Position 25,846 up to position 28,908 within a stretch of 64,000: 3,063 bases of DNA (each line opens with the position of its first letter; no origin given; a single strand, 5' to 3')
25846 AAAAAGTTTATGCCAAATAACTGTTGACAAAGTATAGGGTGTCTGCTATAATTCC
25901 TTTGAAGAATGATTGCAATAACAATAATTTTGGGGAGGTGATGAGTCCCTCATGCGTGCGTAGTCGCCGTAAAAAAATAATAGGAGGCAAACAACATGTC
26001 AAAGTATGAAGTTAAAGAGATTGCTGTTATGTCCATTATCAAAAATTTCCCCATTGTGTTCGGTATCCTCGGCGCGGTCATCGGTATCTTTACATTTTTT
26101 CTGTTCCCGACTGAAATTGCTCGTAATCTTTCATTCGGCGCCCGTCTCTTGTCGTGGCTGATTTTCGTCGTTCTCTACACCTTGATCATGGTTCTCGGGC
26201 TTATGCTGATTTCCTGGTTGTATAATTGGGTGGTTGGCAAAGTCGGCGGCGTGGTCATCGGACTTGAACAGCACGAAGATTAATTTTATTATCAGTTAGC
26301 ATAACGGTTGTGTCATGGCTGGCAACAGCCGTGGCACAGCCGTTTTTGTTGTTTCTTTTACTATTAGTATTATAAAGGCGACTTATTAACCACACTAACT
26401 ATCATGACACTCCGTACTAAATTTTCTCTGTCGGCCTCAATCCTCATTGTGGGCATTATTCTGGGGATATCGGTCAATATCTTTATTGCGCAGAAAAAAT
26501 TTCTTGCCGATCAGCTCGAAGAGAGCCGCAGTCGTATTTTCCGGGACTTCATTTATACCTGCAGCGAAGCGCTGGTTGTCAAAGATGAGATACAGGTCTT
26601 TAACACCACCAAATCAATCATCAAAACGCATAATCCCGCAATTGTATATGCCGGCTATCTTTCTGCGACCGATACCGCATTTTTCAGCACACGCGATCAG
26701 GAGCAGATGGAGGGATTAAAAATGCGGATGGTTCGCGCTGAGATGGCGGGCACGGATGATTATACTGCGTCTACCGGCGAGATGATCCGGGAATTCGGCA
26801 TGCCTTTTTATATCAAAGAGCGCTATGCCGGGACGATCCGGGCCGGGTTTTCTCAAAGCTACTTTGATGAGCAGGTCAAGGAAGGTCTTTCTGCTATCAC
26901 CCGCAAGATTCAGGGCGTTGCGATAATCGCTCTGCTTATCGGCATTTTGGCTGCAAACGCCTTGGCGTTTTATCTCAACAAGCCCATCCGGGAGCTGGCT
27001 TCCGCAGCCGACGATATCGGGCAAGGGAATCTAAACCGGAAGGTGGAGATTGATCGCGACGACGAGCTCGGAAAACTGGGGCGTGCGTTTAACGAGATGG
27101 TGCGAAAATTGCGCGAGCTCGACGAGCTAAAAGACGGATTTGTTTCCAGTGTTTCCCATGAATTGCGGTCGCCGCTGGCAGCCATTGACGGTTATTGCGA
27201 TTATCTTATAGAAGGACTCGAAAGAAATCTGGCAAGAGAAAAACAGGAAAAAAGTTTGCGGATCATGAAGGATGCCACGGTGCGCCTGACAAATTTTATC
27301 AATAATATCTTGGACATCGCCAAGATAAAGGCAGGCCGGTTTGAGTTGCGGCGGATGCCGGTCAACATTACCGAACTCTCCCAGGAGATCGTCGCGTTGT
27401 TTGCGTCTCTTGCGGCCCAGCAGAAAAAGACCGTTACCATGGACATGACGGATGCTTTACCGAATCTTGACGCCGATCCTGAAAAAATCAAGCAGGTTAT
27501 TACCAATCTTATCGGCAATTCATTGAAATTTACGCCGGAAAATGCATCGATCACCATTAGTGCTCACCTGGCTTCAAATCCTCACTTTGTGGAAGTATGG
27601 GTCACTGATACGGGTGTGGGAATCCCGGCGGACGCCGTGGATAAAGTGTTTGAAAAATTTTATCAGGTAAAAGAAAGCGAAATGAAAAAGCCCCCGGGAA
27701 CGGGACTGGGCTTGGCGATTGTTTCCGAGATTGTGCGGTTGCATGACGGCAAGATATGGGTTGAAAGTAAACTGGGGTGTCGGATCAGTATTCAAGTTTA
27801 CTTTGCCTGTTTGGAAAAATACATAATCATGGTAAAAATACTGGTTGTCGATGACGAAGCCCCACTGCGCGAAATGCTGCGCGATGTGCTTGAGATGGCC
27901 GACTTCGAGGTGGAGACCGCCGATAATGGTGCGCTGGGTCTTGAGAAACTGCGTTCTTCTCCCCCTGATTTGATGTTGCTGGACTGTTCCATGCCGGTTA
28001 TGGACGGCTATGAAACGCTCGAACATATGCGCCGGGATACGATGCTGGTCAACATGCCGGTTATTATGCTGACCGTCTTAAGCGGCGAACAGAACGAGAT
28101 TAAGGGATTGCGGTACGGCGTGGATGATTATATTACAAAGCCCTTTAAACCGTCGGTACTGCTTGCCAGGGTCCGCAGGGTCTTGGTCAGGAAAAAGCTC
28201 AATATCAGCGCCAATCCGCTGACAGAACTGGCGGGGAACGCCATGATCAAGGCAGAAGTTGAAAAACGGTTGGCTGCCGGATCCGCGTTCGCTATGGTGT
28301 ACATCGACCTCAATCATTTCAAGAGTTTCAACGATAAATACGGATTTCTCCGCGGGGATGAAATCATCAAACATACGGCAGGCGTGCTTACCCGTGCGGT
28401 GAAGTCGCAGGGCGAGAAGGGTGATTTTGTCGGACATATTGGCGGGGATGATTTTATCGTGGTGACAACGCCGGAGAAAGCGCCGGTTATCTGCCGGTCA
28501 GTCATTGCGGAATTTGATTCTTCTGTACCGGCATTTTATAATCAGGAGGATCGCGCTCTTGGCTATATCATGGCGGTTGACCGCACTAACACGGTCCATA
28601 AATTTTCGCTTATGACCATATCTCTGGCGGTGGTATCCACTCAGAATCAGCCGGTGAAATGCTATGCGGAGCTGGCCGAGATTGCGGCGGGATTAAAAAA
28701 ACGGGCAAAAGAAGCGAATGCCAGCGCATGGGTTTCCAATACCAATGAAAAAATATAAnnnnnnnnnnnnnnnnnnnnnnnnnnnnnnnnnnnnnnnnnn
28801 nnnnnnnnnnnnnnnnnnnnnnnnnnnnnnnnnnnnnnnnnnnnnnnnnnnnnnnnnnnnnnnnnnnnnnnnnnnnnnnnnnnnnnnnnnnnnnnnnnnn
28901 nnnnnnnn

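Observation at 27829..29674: Two tandem REC-GGDEF-like paralogs with a non-canonical GGDDF active-site motif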

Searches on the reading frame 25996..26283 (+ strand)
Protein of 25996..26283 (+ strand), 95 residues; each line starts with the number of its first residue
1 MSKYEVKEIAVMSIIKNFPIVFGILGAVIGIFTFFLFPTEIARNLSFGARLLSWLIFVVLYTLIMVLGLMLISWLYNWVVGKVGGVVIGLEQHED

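Call 4: search_protein_families(library=pfam, proteins=[window:25996-26283:+], max_evalue=0.01)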
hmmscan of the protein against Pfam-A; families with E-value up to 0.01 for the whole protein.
window:25996-26283:+ (95 aa): 0 families

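Call 77: search_protein_families(library=ncbifam, proteins=[window:25996-26283:+], max_evalue=0.00001)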
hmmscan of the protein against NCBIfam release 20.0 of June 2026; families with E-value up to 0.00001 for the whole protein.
window:25996-26283:+ (95 aa): 0 families

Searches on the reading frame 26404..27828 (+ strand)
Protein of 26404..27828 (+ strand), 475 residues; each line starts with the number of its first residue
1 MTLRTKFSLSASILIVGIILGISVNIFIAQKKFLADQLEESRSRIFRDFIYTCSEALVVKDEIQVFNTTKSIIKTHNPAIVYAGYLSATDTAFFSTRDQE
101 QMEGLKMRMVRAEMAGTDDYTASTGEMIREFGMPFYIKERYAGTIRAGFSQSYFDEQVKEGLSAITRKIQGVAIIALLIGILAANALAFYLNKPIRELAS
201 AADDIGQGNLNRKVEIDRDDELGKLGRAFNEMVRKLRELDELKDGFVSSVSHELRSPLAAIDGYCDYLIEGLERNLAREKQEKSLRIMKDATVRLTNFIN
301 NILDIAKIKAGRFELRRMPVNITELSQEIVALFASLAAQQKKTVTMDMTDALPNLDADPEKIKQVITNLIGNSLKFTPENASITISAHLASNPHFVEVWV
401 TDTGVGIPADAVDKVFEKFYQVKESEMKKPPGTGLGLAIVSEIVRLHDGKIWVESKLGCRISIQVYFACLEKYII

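Call 5: search_protein_families(library=ncbifam, proteins=[window:26404-27828:+], max_evalue=0.01)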
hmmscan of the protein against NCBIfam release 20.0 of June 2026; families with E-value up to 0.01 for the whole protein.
window:26404-27828:+ (475 aa): 89 families (the best 25 are shown)
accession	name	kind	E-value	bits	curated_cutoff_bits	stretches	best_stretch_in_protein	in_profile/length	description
NF033092.0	HK_WalK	equivalog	6.2e-66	223.2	725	2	241-459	370-584/594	cell wall metabolism sensor histidine kinase WalK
NF046044.1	PnpS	equivalog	3.2e-59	200.9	400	1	235-460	162-382/390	two-component system histidine kinase PnpS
TIGR02966.1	phoR_proteo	equivalog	2.6e-53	181.2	334.2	1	233-458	104-324/333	phosphate regulon sensor histidine kinase PhoR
NF012163.2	BaeS_SmeS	equivalog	3.1e-51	174.7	500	1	172-458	169-448/457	sensor histidine kinase efflux regulator BaeS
NF008312.0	PRK11100.1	equivalog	4.8e-51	174.1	356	1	158-457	173-462/477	two-component system sensor histidine kinase CreC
NF040691.1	MtrAB_MtrB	equivalog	1.8e-50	172.4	450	1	169-458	192-481/507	MtrAB system histidine kinase MtrB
NF047874.1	MASE3_PAS_HK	subfamily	2.3e-49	168.8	560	1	229-459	384-615/655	MASE3 domain-containing sensor histidine kinase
NF008468.0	PRK11360.1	equivalog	2.2e-47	161.8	646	2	246-469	399-608/616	two-component system sensor histidine kinase AtoS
NF045900.1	HisKinCpxALeg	equivalog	2.2e-47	161.8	800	1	174-462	159-444/451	two-component system sensor histidine kinase CpxA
NF045911.1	TCSHisKinNblS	equivalog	2.5e-47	161.6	1000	2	238-459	383-610/621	two-component system sensor histidine kinase NblS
TIGR02956.1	TMAO_torS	equivalog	3.7e-47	161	676.5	1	242-458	463-671/967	TMAO reductase system sensor histidine kinase/response regulator TorS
NF038297.2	hybrid_HK_HrmK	equivalog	1.7e-44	152.5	725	1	224-458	216-446/607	hybrid histidine kinase/response regulator HrmK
NF047465.1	hybrid_HK_LvrA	exception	3.4e-43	147.8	1200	1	213-457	172-410/819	hybrid histidine kinase/response regulator LvrA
NF007837.0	PRK10549.1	equivalog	3.9e-43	147.8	603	1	173-468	170-457/466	envelope stress sensor histidine kinase BaeS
NF008318.0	PRK11107.1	equivalog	3.9e-43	147.6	890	2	238-458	288-507/920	two-component sensor histidine kinase BarA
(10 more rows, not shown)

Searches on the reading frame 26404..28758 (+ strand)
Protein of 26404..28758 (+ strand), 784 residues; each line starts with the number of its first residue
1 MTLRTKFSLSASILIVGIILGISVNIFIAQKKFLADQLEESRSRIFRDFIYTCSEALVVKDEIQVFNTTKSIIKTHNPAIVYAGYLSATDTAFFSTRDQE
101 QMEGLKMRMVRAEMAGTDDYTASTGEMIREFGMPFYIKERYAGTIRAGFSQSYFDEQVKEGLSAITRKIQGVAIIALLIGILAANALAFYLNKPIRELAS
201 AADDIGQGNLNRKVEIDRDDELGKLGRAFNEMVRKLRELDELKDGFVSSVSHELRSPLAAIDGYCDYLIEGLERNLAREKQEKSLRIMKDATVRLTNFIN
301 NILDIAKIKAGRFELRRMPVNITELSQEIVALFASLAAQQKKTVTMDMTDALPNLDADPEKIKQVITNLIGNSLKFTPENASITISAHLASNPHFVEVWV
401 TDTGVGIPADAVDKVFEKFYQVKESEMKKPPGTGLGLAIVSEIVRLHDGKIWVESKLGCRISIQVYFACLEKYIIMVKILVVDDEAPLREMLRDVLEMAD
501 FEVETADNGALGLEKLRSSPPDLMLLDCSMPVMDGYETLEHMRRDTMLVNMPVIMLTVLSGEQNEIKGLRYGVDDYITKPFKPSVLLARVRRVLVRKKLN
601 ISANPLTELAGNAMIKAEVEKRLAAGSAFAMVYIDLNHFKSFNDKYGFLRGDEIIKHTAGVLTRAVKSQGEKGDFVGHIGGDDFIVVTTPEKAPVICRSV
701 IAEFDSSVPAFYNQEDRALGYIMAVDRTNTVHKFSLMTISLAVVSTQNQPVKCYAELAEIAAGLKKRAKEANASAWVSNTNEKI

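Call 4: search_protein_families(library=pfam, proteins=[window:26404-28758:+], max_evalue=0.01)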
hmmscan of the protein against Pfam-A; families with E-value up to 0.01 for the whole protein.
window:26404-28758:+ (784 aa): 5 families
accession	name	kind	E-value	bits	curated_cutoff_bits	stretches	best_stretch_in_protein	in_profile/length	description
PF00072.30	Response_reg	-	9.6e-29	100.2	30.2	1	479-591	1-111/111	Response regulator receiver domain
PF02518.31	HATPase_c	-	5.5e-26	91.6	26.4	1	358-465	2-107/111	Histidine kinase-, DNA gyrase B-, and HSP90-like ATPase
PF00672.30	HAMP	-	3.3e-16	59.8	25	1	188-238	3-53/53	HAMP domain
PF00512.31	HisKA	-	1.9e-14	53.9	26.9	1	243-311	2-66/66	His Kinase A (phospho-acceptor) domain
PF00990.26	GGDEF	-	3.3e-14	53.4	23.8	1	605-690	5-90/161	Diguanylate cyclase, GGDEF domain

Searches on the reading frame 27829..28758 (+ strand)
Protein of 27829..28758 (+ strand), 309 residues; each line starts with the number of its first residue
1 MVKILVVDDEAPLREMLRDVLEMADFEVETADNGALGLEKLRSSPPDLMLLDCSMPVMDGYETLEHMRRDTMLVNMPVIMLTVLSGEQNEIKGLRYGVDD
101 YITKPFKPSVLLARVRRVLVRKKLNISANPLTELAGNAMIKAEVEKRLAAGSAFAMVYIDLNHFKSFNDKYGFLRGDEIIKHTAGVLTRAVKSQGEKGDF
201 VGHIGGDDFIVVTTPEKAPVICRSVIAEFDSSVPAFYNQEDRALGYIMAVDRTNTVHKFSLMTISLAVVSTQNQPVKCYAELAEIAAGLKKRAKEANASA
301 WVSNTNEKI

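Call 5: search_protein_families(library=ncbifam, proteins=[window:27829-28758:+], max_evalue=0.01)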
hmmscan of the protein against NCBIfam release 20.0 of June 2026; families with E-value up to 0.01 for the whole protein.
window:27829-28758:+ (309 aa): 116 families (the best 25 are shown)
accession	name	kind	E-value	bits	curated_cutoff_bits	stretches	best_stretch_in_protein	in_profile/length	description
NF007135.0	PRK09581.1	equivalog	2.2e-37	128.9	474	2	2-123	3-123/457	PleD family two-component system response regulator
TIGR02154.1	PhoB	equivalog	1.3e-32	113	296.2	1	3-129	4-130/226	phosphate regulon transcriptional regulator PhoB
NF045944.1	ResRegRpaBCyano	equivalog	2.6e-29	102.2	330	1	5-125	1-118/229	response regulator transcription factor RpaB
NF040689.1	MtrAB_MtrA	equivalog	9.7e-29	100.3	300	1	4-123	1-117/219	MtrAB system response regulator MtrA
NF007546.0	PRK10161.1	equivalog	2.1e-27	96.2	471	1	3-138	4-138/229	phosphate response regulator transcription factor PhoB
NF040534.1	resp_reg_YycF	equivalog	2.3e-26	92.5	340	1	3-126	2-122/231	response regulator YycF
NF053854.1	RespRegPhoBBctds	equivalog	3.8e-26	91.8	270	1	4-126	1-122/225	two-component system response regulator PhoB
NF008296.0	PRK11083.1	equivalog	3.1e-25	88.9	273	1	2-135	4-133/228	two-component system response regulator CreB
NF008199.0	PRK10955.1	equivalog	3.7e-25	89.2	341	1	1-124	1-120/232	envelope stress response regulator transcription factor CpxR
NF041733.1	resp_reg_CseB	equivalog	6.8e-25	87.8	350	1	3-128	2-124/228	two-component system response regulator CseB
NF007005.1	PRK09468.1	equivalog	7.4e-25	87.7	331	1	3-133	5-133/237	osmolarity response regulator transcription factor OmpR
NF012227.0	AdeR_RR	equivalog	9.2e-24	84.2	340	1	3-145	13-152/239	efflux system response regulator transcription factor AdeR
TIGR01387.1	cztR_silR_copR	subfamily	6e-23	81.6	279.2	1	4-125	1-120/218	heavy metal response regulator transcription factor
NF033117.2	vanR_ACDEGLN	exception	2.6e-22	79.5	350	1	4-123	1-117/226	VanR-ABDEGLN family response regulator transcription factor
NF045991.1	RespRegCtrARhodob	equivalog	5.9e-22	78.5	350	1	3-123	2-120/224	response regulator transcription factor CtrA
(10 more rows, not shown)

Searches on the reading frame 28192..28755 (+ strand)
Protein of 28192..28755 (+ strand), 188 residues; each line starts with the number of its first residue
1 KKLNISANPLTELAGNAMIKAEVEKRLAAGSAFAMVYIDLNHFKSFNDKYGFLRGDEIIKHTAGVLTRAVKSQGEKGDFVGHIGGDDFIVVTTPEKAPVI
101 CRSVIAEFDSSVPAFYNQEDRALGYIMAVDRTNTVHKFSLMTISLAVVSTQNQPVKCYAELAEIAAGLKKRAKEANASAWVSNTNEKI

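Call 35: search_protein_families(library=pfam, proteins=[window:28192-28755:+], max_evalue=10)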
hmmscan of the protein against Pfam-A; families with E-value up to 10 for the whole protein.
seq(188 aa): 4 families
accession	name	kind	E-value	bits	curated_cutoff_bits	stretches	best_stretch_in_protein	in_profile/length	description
PF00990.26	GGDEF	-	2.6e-15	57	23.8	1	9-94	5-90/161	Diguanylate cyclase, GGDEF domain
PF02217.22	T_Ag_DNA_bind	-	0.089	13.9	25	1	87-148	23-88/94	Origin of replication binding protein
PF22335.1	Cas10-Cmr2_palm2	-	0.11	13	27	1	79-174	53-125/133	Cas10/Cmr2, second palm domain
PF18622.7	HTH_55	-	0.13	13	27.1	1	38-73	36-71/107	RctB helix turn helix domain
